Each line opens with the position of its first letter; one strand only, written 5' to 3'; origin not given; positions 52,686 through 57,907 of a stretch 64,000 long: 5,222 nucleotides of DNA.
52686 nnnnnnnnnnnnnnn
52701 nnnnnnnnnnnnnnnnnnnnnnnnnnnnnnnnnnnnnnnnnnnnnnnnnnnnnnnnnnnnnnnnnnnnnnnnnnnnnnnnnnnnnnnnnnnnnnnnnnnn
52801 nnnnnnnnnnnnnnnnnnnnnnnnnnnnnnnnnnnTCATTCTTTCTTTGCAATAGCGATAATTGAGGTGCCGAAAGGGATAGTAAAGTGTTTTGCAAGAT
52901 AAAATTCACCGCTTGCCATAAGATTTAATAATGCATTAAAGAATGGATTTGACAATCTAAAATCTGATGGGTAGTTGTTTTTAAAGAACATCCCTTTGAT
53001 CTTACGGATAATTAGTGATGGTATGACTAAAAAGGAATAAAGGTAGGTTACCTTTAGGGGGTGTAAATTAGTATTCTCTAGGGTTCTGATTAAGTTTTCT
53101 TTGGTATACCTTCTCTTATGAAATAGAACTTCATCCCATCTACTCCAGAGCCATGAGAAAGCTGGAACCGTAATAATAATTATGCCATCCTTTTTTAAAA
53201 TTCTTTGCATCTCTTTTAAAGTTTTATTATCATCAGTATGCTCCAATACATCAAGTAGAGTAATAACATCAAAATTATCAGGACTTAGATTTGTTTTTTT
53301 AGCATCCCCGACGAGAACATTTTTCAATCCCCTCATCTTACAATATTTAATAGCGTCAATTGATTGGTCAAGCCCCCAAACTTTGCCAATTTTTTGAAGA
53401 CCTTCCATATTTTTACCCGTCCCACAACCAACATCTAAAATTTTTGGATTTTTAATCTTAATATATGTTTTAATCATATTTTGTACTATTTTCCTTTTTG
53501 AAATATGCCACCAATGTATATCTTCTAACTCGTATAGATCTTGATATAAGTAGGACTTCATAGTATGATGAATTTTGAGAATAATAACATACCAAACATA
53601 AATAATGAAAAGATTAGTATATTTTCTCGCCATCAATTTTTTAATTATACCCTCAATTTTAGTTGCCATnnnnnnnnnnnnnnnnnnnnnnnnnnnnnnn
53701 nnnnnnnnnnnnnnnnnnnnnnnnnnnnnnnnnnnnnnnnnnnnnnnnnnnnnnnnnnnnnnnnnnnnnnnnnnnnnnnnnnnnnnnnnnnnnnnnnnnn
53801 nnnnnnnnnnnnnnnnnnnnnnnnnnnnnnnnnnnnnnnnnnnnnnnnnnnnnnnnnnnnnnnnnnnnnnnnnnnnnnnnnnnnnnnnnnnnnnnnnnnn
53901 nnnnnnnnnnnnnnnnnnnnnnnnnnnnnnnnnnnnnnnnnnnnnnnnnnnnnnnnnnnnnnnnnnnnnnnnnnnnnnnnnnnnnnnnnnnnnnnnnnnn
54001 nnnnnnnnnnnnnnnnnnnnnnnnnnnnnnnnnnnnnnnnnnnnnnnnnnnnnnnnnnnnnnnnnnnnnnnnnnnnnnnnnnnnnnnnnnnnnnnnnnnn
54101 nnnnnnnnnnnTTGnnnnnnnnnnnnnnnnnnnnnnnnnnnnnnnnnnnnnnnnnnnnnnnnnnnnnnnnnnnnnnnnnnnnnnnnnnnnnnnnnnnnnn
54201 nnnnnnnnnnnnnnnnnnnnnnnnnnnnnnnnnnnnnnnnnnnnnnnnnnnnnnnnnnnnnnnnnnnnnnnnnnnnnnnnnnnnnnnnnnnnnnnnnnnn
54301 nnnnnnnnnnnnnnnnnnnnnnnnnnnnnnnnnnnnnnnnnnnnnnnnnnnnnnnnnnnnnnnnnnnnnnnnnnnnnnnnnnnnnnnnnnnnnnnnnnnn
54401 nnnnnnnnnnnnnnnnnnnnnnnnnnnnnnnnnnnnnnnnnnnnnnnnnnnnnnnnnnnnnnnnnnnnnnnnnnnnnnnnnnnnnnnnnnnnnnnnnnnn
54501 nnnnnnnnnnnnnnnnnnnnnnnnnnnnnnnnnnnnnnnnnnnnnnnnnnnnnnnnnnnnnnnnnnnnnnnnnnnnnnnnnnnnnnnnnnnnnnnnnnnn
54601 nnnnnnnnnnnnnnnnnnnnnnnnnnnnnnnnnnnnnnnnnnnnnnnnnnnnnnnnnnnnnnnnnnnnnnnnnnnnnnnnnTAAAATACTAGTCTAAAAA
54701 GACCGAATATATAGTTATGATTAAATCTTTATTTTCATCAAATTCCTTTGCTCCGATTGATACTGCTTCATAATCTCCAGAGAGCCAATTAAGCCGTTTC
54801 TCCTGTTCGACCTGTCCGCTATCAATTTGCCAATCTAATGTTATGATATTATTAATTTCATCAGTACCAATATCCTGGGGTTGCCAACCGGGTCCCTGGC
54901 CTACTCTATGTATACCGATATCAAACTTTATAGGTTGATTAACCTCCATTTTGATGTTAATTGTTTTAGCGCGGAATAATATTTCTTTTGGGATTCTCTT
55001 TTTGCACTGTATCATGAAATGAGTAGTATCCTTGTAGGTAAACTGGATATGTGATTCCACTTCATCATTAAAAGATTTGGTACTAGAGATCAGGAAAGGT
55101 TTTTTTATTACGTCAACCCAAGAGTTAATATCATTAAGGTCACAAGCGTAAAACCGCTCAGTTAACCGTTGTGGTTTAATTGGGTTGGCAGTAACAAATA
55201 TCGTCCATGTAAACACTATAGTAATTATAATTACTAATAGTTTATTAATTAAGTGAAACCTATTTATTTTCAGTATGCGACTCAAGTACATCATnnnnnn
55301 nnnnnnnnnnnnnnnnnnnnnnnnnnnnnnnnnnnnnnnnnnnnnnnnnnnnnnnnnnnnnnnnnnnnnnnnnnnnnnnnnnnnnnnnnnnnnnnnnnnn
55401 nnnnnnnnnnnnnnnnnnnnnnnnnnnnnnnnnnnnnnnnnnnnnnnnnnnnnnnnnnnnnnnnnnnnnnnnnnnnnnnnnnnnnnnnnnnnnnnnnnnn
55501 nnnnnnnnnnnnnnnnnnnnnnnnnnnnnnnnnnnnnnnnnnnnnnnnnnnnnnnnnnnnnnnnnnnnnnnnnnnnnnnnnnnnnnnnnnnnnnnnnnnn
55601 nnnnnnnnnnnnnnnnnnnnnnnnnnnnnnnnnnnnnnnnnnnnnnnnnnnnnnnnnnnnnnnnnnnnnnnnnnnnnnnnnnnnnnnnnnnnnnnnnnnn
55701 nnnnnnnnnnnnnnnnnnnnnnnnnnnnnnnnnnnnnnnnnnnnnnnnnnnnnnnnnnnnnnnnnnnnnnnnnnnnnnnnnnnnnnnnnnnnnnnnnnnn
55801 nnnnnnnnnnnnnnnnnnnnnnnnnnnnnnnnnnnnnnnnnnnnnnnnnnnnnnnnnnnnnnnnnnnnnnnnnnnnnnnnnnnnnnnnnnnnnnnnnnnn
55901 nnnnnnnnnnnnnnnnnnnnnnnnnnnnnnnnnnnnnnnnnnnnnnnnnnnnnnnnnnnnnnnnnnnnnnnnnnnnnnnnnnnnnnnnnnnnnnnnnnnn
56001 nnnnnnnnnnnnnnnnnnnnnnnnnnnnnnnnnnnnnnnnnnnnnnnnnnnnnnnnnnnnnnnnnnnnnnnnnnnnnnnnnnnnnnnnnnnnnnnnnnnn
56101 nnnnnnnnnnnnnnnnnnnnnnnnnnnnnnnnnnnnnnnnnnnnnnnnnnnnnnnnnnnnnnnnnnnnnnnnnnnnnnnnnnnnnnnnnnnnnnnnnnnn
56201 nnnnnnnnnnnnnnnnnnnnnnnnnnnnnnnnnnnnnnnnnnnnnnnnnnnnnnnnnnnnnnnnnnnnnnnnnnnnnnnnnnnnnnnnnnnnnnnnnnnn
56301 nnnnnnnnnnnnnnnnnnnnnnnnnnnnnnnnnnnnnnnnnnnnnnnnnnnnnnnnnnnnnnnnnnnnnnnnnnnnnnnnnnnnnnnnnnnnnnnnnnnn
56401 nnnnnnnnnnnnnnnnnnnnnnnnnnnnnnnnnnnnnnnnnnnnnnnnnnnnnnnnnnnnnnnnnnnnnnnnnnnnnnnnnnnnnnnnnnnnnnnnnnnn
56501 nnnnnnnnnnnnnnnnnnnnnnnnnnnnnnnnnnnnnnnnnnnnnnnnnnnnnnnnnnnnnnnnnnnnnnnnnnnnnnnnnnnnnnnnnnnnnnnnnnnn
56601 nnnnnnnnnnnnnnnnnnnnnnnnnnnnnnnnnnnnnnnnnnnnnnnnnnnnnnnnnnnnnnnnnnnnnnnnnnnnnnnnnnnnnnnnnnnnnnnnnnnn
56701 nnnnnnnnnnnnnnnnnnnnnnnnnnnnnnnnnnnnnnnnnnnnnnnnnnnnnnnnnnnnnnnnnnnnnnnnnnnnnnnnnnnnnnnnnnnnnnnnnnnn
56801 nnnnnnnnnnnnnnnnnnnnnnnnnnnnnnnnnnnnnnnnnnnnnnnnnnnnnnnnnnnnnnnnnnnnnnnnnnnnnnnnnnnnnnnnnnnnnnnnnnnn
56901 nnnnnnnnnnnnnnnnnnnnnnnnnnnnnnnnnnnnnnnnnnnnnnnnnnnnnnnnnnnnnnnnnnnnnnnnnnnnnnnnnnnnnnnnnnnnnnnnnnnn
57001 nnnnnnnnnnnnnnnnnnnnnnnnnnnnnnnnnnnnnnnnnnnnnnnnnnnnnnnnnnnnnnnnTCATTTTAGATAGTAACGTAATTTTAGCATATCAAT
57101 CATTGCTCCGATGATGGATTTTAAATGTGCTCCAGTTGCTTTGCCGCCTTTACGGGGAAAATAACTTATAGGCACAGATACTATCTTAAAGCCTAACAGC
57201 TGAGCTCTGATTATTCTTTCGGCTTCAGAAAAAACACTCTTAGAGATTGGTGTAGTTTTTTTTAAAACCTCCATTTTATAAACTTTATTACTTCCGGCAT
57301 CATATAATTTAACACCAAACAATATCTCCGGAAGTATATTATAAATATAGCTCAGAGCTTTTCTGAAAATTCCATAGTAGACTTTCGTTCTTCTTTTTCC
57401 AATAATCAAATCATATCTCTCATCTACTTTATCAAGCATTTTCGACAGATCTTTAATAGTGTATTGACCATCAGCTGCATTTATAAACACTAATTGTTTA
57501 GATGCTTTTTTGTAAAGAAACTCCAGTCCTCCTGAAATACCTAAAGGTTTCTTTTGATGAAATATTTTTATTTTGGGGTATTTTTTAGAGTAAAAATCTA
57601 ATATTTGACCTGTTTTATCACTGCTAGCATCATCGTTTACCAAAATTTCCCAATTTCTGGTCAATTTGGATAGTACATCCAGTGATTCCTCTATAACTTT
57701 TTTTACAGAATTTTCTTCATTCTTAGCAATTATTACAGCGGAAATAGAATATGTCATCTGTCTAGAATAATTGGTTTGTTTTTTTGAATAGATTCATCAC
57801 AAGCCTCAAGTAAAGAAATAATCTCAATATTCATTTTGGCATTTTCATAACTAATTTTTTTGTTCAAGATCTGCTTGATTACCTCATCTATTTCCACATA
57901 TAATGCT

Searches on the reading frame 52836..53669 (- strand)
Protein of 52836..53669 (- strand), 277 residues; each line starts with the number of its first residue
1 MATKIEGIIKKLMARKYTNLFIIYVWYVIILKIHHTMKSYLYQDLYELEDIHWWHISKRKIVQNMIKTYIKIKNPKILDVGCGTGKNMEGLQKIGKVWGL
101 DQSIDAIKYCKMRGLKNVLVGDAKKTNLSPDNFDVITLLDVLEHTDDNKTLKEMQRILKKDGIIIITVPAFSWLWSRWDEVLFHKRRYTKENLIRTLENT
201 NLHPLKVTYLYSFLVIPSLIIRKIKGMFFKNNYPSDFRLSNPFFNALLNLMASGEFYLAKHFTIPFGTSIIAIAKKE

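Call 5: search_protein_families(library=pfam, proteins=[window:52836-53669:-], max_evalue=0.01)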
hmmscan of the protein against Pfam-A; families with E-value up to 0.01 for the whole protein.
window:52836-53669:- (277 aa): 10 families
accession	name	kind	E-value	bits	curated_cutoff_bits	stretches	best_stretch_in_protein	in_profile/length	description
PF08241.18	Methyltransf_11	-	2.6e-18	66.9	21.2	1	78-166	1-95/95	Methyltransferase domain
PF13847.12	Methyltransf_31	-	3.4e-15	56.4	27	1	73-170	3-113/145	Methyltransferase domain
PF13649.12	Methyltransf_25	-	1.2e-14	55.2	27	1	77-162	1-97/97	Methyltransferase domain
PF13489.12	Methyltransf_23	-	6.1e-13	49.3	27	1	71-201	20-158/164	Methyltransferase domain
PF07021.18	MetW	-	3.2e-12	46.9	21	1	66-208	7-149/193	Methionine biosynthesis protein MetW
PF08242.18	Methyltransf_12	-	4.8e-10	40.5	30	1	78-164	1-98/98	Methyltransferase domain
PF01209.24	Ubie_methyltran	-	9e-07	28.9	20.1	1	65-166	39-151/233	ubiE/COQ5 methyltransferase family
PF05148.21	Methyltransf_8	-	3.8e-05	24.1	27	1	41-167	43-157/219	Hypothetical methyltransferase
PF05219.18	DREV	-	0.0015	18.2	26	1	71-167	92-187/265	DREV methyltransferase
PF08003.17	Methyltransf_9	-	0.0023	17.4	23.8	1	67-189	109-237/315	Protein of unknown function (DUF1698)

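Call 6: search_protein_families(library=ncbifam, proteins=[window:52836-53669:-], max_evalue=0.01)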
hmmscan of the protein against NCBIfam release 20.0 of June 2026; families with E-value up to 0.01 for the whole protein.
window:52836-53669:- (277 aa): 26 families (the best 25 are shown)
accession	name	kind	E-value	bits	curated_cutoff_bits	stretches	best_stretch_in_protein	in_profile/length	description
NF045667.1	MTase_DVU1556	equivalog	1.6e-13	50.6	155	1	73-167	22-120/213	DVU_1556 family methyltransferase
TIGR01983.1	UbiG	equivalog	4e-12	45.9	102.95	1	48-167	25-152/228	bifunctional 2-polyprenyl-6-hydroxyphenol methylase/3-demethylubiquinol 3-O-methyltransferase UbiG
TIGR01934.1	MenG_MenH_UbiE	subfamily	1.5e-10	40.7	158.35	1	64-166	30-141/223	ubiquinone/menaquinone biosynthesis methyltransferase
TIGR02072.1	BioC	equivalog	2.3e-10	40.7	184.95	1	64-168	25-134/244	malonyl-ACP O-methyltransferase BioC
TIGR02081.1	metW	equivalog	3e-10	40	189.5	1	66-182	7-123/194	methionine biosynthesis protein MetW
NF001244.0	PRK00216.1-5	equivalog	2.3e-09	36.9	216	1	64-166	39-153/236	bifunctional demethylmenaquinone methyltransferase/2-methoxy-6-polyprenyl-1,4-benzoquinol methylase UbiE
NF043040.1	corrin_prot_MT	hypoth_equivalog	7.3e-09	35.4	180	1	61-167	30-148/216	corrinoid protein-associated methyltransferase CpaM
NF008300.0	PRK11088.1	equivalog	3.4e-07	30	303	1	59-178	71-191/272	23S rRNA (guanine(745)-N(1))-methyltransferase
NF001243.0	PRK00216.1-4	equivalog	8e-07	28.6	235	1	63-166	37-151/237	demethylmenaquinone methyltransferase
NF001241.0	PRK00216.1-2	equivalog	2.2e-06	27.5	327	1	70-173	47-152/231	demethylmenaquinone methyltransferase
NF045825.1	FAmtase_mtf2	equivalog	5.1e-06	25.9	400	1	68-182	53-174/248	fatty-acid O-methyltransferase Mtf2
TIGR02021.1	BchM-ChlM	equivalog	5.9e-06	25.8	158.9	1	61-173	40-161/218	magnesium protoporphyrin IX methyltransferase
NF047649.1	MTase_UXPK_star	exception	2e-05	23.8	460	1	76-166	80-181/283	methyltransferase/UXPK-star double selenoprotein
TIGR04345.1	ovoA_Cterm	equivalog_domain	7.2e-05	22.4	170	0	122-173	124-175/242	putative 4-mercaptohistidine N1-methyltransferase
NF011650.0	PRK15068.1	equivalog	8.1e-05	21.6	209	1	64-189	112-245/324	tRNA 5-methoxyuridine(34)/uridine 5-oxyacetic acid(34) synthase CmoB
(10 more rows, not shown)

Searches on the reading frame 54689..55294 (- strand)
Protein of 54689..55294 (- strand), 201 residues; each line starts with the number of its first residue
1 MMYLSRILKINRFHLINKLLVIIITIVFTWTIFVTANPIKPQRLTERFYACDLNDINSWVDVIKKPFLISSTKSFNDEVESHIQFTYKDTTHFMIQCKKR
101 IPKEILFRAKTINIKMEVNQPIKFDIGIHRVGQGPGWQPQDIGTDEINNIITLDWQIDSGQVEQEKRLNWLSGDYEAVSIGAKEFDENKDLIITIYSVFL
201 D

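Call 5: search_protein_families(library=pfam, proteins=[window:54689-55294:-], max_evalue=0.01)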
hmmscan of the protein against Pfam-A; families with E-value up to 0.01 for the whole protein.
window:54689-55294:- (201 aa): 0 families

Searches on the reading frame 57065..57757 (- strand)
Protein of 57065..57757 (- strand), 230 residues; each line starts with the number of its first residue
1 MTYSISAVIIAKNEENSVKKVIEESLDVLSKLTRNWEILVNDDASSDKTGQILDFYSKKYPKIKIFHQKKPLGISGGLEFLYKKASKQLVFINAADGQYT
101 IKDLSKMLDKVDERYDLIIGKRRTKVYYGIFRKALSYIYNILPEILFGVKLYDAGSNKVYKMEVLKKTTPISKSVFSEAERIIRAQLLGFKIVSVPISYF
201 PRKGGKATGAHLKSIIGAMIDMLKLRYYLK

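Call 5: search_protein_families(library=pfam, proteins=[window:57065-57757:-], max_evalue=0.01)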
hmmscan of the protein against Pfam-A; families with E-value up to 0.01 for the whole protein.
window:57065-57757:- (230 aa): 1 family
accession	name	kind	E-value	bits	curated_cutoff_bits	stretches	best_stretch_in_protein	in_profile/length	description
PF00535.33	Glycos_transf_2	-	8.1e-23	81.6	23.3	1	6-167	1-166/168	Glycosyl transferase family 2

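Call 6: search_protein_families(library=ncbifam, proteins=[window:57065-57757:-], max_evalue=0.01)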
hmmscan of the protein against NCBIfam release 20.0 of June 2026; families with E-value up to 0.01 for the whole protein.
window:57065-57757:- (230 aa): 15 families
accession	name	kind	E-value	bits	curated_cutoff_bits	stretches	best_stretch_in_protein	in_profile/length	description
NF007986.1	PRK10714.1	equivalog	3.9e-13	49.1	529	1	5-168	8-172/316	undecaprenyl-phosphate 4-deoxy-4-formamido-L-arabinose transferase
NF041391.1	DPhHxTase_Halo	equivalog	6.2e-11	41.7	375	1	12-205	4-189/213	dolichyl-phosphate hexose transferase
NF047588.1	GlcsyltransPgfSStrep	equivalog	4.7e-10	39.2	500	1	5-157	3-155/308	glycosyltransferase PgfS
TIGR03937.1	PgaC_IcaA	equivalog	4.8e-08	32.4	422.3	1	4-96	46-135/407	poly-beta-1,6-N-acetyl-D-glucosamine synthase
NF053739.1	GlytfEpsEBac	equivalog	6.1e-08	32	450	1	13-112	11-108/265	glycosyltransferase EpsE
NF058614.1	PPMAGASynPpgS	equivalog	3.4e-07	29.9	370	1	8-124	5-115/226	polyprenyl-phospho-N-acetylgalactosaminyl synthase PpgS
NF047683.1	TeichurnBiosyTuaG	equivalog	4.5e-07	29.8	400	1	11-109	14-109/252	teichuronic acid biosynthesis protein TuaG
NF007482.0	PRK10073.1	equivalog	1.3e-06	27.7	423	1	4-77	7-76/334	glycosyltransferase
TIGR04182.1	glyco_TIGR04182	equivalog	1.5e-06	27.9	325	1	7-208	4-199/293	S-layer glycoprotein N-glycosyltransferase AglJ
NF038302.1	EPS_HpsE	equivalog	1.9e-05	23.8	300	1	5-62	3-60/307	hormogonium polysaccharide biosynthesis glycosyltransferase HpsE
NF050050.1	ProtGlycPglI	equivalog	8e-05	22.1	500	1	5-121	4-118/306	GalNAc(5)-diNAcBac-PP-undecaprenol beta-1,3-glucosyltransferase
NF010496.0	PRK13915.1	equivalog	0.00022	20.4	262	1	4-51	32-79/307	glucosyl-3-phosphoglycerate synthase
NF053846.1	glyco_with_XrtP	equivalog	0.0026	16.5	520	1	20-73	54-107/440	XrtP-associated glycosyltransferase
TIGR03469.1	HpnB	hypoth_equivalog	0.0057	15.7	379.25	1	4-78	45-121/386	hopene-associated glycosyltransferase HpnB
TIGR04283.1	glyco_like_mftF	equivalog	0.0073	15.9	182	0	5-57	1-50/221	TIGR04283 family arsenosugar biosynthesis glycosyltransferase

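Call 20: search_solved_structures(query=window:57065-57757:-, max_evalue=0.0001)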
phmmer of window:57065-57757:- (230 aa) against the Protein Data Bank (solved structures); distinct sequences matched with E-value up to 0.0001: 7.
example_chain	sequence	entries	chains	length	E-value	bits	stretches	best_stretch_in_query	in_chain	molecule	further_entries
9bhc_C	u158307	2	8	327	9.7e-10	41.7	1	5-221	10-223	Undecaprenyl-phosphate 4-deoxy-4-formamido-L-arabinose transferase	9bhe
8vxh_A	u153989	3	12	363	1.3e-09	41.3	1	5-221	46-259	Undecaprenyl-phosphate 4-deoxy-4-formamido-L-arabinose transferase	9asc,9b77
5mlz_A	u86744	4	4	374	1.5e-07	34.5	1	4-125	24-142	Dolichol monophosphate mannose synthase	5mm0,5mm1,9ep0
9hwj_A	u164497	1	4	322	2.5e-07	33.8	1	5-222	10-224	Undecaprenyl-phosphate 4-deoxy-4-formamido-L-arabinose transferase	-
5eke_A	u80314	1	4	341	2e-06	30.9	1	2-125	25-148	Uncharacterized glycosyltransferase sll0501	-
5ekp_C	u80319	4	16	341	2e-06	30.8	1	2-125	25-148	Uncharacterized glycosyltransferase sll0501 | Glycosyltransferase sll0501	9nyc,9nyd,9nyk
9nye_A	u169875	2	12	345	2.1e-06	30.8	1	2-125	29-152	Glycosyltransferase sll0501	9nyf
